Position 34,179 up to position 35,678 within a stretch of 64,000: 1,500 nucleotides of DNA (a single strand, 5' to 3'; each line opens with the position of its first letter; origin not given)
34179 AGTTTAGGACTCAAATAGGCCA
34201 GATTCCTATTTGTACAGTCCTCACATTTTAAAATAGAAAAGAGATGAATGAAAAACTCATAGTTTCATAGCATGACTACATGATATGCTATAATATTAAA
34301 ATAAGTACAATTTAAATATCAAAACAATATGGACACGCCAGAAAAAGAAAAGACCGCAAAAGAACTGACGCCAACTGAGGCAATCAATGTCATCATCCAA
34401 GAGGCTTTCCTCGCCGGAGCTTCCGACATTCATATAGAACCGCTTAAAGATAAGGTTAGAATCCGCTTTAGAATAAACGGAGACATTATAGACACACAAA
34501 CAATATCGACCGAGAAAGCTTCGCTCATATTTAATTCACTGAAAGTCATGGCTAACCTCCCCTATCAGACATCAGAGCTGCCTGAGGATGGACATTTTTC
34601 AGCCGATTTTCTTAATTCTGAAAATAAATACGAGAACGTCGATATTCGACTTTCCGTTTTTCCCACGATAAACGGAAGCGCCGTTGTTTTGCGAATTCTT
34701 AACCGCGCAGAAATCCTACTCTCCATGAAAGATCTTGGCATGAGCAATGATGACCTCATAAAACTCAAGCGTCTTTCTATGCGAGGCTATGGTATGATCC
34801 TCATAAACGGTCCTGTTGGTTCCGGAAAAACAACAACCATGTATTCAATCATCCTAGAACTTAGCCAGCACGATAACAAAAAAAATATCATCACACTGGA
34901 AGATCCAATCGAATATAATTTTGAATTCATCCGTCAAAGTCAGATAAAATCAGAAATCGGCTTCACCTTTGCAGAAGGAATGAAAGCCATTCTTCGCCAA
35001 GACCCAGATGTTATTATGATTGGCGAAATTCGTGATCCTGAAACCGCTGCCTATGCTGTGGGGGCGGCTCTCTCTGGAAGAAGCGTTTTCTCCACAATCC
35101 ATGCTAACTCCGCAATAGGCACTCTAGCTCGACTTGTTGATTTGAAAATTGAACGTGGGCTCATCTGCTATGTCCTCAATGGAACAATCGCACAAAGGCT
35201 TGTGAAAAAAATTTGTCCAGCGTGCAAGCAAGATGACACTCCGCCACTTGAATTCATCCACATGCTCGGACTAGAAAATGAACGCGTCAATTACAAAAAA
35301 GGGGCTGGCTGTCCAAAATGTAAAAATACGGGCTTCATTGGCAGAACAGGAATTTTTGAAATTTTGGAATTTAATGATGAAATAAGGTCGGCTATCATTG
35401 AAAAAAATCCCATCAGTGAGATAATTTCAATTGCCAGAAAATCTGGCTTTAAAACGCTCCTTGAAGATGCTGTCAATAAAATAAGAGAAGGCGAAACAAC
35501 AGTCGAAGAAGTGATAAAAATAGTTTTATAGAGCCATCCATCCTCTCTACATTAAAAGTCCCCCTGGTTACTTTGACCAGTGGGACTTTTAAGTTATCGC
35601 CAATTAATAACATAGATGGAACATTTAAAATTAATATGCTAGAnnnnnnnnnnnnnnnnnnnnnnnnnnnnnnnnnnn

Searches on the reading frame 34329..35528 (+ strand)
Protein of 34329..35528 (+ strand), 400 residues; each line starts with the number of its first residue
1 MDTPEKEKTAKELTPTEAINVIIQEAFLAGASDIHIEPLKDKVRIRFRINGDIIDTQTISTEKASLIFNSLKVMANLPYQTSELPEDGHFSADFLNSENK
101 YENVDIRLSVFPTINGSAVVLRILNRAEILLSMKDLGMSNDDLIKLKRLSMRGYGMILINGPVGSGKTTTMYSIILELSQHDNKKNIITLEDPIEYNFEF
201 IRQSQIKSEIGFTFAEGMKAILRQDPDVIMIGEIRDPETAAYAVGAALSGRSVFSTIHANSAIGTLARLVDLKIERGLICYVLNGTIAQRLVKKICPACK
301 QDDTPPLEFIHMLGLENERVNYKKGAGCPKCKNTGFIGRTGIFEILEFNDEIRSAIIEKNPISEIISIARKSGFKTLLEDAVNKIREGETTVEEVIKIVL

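Call 37: search_protein_families(library=pfam, proteins=[window:34329-35528:+], max_evalue=0.001)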
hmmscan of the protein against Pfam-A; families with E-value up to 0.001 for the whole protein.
window:34329-35528:+ (400 aa): 4 families
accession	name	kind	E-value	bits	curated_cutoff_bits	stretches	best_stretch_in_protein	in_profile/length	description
PF00437.27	T2SSE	-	1.5e-105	353.4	24.9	1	17-396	10-369/370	Type II/IV secretion system protein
PF25199.1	nSTAND_NTPase5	-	1.3e-05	25.4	34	1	147-200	34-86/145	Novel STAND NTPase 5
PF04851.21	ResIII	-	0.00019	21.8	22.5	1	156-192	25-61/164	Type III restriction enzyme, res subunit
PF20720.3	nSTAND3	-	0.00091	19.4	27.2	0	154-197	17-57/155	Novel STAND NTPase 3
